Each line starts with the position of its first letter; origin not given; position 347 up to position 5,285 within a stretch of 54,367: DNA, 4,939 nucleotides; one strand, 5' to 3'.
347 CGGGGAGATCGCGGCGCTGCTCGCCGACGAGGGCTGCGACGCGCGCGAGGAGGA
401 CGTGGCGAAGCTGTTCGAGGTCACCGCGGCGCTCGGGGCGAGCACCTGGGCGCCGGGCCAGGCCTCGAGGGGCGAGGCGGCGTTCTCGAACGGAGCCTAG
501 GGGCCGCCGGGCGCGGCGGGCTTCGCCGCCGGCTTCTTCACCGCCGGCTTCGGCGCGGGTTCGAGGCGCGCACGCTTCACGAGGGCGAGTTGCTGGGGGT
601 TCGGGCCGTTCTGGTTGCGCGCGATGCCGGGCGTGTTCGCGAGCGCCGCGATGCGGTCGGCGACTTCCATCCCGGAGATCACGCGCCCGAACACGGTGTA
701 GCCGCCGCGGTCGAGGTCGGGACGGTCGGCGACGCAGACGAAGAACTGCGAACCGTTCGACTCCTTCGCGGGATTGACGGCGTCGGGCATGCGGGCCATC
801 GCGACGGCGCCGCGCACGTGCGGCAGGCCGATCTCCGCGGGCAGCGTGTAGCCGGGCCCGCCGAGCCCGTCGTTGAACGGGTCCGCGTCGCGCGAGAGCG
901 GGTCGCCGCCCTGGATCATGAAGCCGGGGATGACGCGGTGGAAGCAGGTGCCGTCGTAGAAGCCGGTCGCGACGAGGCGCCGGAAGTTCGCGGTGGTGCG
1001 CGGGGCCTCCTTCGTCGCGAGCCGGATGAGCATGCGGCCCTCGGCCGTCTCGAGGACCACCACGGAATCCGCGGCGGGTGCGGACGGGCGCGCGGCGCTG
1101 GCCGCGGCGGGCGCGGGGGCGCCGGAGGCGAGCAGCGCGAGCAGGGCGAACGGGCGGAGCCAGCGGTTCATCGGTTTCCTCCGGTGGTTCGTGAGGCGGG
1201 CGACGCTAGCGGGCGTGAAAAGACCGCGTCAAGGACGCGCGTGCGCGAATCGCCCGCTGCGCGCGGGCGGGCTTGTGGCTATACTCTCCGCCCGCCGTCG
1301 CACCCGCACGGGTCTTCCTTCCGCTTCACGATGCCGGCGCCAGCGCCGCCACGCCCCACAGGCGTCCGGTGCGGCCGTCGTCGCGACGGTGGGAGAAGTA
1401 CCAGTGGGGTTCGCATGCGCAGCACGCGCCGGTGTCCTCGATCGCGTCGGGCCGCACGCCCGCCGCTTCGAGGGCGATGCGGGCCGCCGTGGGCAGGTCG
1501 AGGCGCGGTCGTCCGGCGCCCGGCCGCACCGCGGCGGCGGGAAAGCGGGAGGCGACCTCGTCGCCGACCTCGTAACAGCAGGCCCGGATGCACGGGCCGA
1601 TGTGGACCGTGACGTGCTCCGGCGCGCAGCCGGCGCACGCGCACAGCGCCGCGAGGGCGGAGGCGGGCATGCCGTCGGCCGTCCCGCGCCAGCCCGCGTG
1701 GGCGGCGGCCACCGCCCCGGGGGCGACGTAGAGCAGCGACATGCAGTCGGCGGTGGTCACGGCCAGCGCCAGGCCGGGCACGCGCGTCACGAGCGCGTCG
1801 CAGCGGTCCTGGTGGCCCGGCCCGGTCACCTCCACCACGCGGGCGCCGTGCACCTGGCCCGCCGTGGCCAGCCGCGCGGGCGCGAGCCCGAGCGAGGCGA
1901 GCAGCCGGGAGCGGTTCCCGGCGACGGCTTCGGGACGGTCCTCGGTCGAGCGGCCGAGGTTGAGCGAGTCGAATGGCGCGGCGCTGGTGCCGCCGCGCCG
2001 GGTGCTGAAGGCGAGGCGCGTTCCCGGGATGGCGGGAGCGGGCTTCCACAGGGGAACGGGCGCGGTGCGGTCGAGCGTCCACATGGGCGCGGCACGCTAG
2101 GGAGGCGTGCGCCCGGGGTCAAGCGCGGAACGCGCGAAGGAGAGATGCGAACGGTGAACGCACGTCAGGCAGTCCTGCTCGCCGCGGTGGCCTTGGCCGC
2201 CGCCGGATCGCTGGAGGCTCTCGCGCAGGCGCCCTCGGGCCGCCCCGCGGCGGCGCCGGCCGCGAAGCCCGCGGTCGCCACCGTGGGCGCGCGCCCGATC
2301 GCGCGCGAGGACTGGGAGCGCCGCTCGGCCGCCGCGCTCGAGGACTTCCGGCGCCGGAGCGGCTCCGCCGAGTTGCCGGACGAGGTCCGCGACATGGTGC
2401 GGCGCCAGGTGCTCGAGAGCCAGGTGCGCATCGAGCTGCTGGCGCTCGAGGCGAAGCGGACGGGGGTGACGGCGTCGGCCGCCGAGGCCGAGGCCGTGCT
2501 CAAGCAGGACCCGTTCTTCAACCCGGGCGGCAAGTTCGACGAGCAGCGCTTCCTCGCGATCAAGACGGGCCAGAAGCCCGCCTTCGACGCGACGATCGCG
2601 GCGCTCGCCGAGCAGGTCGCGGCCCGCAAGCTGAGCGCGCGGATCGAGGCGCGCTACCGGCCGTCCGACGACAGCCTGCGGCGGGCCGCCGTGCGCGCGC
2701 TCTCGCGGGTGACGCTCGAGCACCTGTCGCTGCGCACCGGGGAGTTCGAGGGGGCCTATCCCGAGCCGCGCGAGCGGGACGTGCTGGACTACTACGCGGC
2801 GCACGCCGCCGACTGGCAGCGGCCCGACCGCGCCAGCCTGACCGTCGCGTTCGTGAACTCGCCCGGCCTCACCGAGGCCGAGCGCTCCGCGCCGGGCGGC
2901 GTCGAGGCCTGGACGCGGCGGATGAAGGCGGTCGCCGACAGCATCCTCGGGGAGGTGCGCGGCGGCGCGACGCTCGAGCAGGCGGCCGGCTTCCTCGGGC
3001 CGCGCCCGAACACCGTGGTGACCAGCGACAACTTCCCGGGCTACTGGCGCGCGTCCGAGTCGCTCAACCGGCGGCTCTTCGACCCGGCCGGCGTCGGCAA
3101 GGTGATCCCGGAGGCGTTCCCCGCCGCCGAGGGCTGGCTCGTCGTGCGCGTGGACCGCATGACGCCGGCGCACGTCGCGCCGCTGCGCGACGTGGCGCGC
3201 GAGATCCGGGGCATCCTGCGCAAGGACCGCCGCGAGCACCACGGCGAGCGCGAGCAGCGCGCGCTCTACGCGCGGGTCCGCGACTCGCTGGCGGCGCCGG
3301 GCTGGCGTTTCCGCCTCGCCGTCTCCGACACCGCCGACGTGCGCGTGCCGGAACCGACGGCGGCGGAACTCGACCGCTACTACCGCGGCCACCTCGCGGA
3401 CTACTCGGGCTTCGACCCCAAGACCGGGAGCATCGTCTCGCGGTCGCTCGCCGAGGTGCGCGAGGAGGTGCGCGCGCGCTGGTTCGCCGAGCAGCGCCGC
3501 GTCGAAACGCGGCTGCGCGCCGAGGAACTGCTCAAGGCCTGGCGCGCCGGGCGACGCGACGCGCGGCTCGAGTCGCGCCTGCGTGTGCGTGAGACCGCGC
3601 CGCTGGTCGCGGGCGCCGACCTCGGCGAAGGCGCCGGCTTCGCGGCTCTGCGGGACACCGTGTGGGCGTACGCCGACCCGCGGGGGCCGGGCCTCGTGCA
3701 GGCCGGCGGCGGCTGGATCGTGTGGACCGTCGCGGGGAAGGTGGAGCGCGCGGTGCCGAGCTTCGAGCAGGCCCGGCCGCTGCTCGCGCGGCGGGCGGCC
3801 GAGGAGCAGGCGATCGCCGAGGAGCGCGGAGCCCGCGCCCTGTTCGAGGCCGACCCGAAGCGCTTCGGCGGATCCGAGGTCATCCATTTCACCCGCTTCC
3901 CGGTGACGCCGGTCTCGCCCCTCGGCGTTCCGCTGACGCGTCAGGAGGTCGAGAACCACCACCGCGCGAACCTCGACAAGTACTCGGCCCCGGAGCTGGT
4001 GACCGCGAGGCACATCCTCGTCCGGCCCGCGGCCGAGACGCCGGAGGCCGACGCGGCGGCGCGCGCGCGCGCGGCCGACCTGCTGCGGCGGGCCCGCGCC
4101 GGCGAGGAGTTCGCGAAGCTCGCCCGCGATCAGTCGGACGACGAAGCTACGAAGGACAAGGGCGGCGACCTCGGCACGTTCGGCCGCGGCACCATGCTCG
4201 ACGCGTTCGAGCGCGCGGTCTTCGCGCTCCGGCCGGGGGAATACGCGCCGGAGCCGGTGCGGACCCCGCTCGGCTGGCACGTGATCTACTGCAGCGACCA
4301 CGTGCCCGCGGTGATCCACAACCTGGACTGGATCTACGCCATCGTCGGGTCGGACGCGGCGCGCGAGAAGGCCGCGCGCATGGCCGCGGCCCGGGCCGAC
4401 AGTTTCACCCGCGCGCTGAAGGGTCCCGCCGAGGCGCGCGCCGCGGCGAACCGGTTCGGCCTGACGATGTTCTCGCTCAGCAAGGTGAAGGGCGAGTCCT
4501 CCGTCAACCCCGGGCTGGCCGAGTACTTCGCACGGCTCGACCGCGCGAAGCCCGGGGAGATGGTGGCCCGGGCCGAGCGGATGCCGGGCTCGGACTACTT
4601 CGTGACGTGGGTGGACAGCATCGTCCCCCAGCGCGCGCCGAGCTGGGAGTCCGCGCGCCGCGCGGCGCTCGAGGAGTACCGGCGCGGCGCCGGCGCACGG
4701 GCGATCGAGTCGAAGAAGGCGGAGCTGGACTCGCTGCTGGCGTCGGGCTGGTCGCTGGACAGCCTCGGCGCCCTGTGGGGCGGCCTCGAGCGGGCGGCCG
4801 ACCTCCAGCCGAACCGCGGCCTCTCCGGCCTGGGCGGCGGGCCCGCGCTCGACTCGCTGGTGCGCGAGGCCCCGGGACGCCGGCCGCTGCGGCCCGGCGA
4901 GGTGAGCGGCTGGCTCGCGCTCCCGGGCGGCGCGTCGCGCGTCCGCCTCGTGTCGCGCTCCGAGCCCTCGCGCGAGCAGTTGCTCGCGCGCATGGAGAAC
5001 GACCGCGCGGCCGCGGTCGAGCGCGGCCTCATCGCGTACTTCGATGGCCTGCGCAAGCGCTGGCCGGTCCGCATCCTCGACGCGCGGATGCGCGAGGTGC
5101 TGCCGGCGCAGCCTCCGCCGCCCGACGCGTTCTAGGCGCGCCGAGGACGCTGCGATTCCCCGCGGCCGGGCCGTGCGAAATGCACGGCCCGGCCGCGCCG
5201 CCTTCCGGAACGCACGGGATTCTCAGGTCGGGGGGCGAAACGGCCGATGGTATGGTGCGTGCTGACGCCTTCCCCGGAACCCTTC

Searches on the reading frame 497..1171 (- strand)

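Call 72: search_protein_families(library=pfam, proteins=[window:497-1171:-], max_evalue=0.001)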
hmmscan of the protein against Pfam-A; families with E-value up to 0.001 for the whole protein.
window:497-1171:- (224 aa): 1 family
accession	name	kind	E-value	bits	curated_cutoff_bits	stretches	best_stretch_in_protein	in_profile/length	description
PF00160.26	Pro_isomerase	-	3.7e-41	141.5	21.7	1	38-178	2-141/159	Cyclophilin type peptidyl-prolyl cis-trans isomerase/CLD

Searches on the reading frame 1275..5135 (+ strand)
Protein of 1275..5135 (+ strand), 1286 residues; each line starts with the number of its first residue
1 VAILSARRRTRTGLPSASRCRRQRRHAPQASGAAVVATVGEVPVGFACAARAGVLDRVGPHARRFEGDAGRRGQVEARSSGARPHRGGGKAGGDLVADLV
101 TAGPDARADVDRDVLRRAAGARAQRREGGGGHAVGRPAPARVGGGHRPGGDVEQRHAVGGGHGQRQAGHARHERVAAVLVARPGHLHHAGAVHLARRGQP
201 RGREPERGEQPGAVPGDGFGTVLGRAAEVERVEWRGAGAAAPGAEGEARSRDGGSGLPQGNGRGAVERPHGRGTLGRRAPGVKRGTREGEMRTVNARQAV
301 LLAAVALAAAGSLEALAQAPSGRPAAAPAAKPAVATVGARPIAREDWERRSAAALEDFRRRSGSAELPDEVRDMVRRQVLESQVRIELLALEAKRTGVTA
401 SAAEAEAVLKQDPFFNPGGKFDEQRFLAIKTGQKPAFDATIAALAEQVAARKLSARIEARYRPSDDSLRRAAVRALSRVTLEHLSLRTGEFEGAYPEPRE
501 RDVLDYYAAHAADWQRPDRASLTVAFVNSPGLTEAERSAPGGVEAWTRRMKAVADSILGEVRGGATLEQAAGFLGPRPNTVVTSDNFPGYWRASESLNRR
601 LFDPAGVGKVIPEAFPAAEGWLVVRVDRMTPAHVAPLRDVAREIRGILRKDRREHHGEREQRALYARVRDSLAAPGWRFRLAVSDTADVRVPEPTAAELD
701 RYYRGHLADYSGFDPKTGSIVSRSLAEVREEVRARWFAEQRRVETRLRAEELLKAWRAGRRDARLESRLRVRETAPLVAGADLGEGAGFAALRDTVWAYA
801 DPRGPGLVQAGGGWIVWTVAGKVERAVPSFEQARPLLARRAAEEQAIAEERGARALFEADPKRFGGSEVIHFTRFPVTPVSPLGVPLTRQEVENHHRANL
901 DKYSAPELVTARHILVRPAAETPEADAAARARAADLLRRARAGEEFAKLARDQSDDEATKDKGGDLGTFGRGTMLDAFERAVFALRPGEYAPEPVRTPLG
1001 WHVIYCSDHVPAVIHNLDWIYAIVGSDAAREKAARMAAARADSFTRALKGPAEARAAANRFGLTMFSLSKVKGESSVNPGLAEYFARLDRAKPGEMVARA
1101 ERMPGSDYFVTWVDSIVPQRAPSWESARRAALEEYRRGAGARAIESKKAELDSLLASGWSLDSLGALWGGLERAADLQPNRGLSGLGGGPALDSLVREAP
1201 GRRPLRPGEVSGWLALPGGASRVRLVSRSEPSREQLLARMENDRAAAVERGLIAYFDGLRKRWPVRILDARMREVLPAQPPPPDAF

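Call 29: search_protein_families(library=pfam, proteins=[window:1275-5135:+], max_evalue=0.00001)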
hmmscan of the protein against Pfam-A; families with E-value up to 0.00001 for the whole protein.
window:1275-5135:+ (1286 aa): 5 families
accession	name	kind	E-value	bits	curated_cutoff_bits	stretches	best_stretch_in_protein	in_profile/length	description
PF13145.12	Rotamase_2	-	4.5e-30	105.4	27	1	888-1019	2-118/121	PPIC-type PPIASE domain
PF13616.12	Rotamase_3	-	3e-24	86.2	22.5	1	900-1008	7-114/116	PPIC-type PPIASE domain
PF00639.27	Rotamase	-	2.6e-23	83.2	21.7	1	913-1007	1-96/97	PPIC-type PPIASE domain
PF13624.11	SurA_N_3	-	2.2e-15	57.3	27.2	1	328-452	40-160/162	SurA-like N-terminal domain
PF13623.11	SurA_N_2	-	3.4e-12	46.9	28.5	1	329-428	38-143/145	SurA-like N-terminal domain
